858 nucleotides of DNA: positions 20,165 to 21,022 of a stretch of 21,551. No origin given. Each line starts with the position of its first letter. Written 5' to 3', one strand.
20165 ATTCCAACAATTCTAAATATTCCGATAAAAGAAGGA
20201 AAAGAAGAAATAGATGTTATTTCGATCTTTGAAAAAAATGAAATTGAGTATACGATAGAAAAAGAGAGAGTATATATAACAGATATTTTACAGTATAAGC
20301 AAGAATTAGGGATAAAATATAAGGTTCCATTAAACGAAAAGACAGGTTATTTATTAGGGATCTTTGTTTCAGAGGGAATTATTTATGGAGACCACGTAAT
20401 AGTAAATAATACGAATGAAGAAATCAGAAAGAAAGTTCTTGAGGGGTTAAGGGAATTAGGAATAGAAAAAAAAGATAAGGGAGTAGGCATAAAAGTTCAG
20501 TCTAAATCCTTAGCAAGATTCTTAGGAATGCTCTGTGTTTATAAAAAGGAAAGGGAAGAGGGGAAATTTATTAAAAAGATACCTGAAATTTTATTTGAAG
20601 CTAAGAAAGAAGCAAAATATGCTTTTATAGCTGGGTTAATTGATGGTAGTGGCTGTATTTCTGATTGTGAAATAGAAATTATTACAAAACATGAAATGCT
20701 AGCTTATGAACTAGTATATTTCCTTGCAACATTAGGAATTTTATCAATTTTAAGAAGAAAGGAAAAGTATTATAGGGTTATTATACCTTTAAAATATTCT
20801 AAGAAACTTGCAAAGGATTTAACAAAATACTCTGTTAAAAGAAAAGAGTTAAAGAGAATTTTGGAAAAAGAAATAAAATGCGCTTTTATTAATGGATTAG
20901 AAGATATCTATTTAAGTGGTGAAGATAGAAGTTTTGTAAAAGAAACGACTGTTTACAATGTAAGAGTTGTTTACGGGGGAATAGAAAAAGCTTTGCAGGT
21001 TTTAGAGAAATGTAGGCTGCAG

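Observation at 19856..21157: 434-codon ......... intein splitting the ATP-grasp motif of PEP synthase (host ORF missing from the supplied track)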

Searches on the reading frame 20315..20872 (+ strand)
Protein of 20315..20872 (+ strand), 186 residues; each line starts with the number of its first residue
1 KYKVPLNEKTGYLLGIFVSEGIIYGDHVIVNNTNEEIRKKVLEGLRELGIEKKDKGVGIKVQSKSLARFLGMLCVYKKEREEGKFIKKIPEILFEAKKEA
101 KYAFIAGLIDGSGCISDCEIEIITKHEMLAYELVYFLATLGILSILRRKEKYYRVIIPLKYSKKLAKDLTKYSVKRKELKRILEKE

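Call 50: search_solved_structures(query=window:20315-20872:+, max_evalue=10, show_alignments=5)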
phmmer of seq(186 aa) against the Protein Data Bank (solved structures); distinct sequences matched with E-value up to 10: 6.
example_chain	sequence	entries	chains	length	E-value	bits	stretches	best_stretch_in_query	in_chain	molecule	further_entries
7qsu_A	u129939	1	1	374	1.1e-05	28.5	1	3-160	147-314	V-ATPase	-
7qss_A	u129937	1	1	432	1.5e-05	28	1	3-161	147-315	V-type ATP synthase alpha chain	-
2cw7_A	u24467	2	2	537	7.8e-05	25.7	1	87-158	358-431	Endonuclease PI-PkoII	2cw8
7qst_A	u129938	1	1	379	0.00028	23.9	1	6-157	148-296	V-type ATP synthase subunit A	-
1dq3_A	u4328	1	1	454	0.017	18.1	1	90-152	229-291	ENDONUCLEASE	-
4esf_A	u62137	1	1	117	0.36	13.8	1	113-165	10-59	PadR-like transcriptional regulator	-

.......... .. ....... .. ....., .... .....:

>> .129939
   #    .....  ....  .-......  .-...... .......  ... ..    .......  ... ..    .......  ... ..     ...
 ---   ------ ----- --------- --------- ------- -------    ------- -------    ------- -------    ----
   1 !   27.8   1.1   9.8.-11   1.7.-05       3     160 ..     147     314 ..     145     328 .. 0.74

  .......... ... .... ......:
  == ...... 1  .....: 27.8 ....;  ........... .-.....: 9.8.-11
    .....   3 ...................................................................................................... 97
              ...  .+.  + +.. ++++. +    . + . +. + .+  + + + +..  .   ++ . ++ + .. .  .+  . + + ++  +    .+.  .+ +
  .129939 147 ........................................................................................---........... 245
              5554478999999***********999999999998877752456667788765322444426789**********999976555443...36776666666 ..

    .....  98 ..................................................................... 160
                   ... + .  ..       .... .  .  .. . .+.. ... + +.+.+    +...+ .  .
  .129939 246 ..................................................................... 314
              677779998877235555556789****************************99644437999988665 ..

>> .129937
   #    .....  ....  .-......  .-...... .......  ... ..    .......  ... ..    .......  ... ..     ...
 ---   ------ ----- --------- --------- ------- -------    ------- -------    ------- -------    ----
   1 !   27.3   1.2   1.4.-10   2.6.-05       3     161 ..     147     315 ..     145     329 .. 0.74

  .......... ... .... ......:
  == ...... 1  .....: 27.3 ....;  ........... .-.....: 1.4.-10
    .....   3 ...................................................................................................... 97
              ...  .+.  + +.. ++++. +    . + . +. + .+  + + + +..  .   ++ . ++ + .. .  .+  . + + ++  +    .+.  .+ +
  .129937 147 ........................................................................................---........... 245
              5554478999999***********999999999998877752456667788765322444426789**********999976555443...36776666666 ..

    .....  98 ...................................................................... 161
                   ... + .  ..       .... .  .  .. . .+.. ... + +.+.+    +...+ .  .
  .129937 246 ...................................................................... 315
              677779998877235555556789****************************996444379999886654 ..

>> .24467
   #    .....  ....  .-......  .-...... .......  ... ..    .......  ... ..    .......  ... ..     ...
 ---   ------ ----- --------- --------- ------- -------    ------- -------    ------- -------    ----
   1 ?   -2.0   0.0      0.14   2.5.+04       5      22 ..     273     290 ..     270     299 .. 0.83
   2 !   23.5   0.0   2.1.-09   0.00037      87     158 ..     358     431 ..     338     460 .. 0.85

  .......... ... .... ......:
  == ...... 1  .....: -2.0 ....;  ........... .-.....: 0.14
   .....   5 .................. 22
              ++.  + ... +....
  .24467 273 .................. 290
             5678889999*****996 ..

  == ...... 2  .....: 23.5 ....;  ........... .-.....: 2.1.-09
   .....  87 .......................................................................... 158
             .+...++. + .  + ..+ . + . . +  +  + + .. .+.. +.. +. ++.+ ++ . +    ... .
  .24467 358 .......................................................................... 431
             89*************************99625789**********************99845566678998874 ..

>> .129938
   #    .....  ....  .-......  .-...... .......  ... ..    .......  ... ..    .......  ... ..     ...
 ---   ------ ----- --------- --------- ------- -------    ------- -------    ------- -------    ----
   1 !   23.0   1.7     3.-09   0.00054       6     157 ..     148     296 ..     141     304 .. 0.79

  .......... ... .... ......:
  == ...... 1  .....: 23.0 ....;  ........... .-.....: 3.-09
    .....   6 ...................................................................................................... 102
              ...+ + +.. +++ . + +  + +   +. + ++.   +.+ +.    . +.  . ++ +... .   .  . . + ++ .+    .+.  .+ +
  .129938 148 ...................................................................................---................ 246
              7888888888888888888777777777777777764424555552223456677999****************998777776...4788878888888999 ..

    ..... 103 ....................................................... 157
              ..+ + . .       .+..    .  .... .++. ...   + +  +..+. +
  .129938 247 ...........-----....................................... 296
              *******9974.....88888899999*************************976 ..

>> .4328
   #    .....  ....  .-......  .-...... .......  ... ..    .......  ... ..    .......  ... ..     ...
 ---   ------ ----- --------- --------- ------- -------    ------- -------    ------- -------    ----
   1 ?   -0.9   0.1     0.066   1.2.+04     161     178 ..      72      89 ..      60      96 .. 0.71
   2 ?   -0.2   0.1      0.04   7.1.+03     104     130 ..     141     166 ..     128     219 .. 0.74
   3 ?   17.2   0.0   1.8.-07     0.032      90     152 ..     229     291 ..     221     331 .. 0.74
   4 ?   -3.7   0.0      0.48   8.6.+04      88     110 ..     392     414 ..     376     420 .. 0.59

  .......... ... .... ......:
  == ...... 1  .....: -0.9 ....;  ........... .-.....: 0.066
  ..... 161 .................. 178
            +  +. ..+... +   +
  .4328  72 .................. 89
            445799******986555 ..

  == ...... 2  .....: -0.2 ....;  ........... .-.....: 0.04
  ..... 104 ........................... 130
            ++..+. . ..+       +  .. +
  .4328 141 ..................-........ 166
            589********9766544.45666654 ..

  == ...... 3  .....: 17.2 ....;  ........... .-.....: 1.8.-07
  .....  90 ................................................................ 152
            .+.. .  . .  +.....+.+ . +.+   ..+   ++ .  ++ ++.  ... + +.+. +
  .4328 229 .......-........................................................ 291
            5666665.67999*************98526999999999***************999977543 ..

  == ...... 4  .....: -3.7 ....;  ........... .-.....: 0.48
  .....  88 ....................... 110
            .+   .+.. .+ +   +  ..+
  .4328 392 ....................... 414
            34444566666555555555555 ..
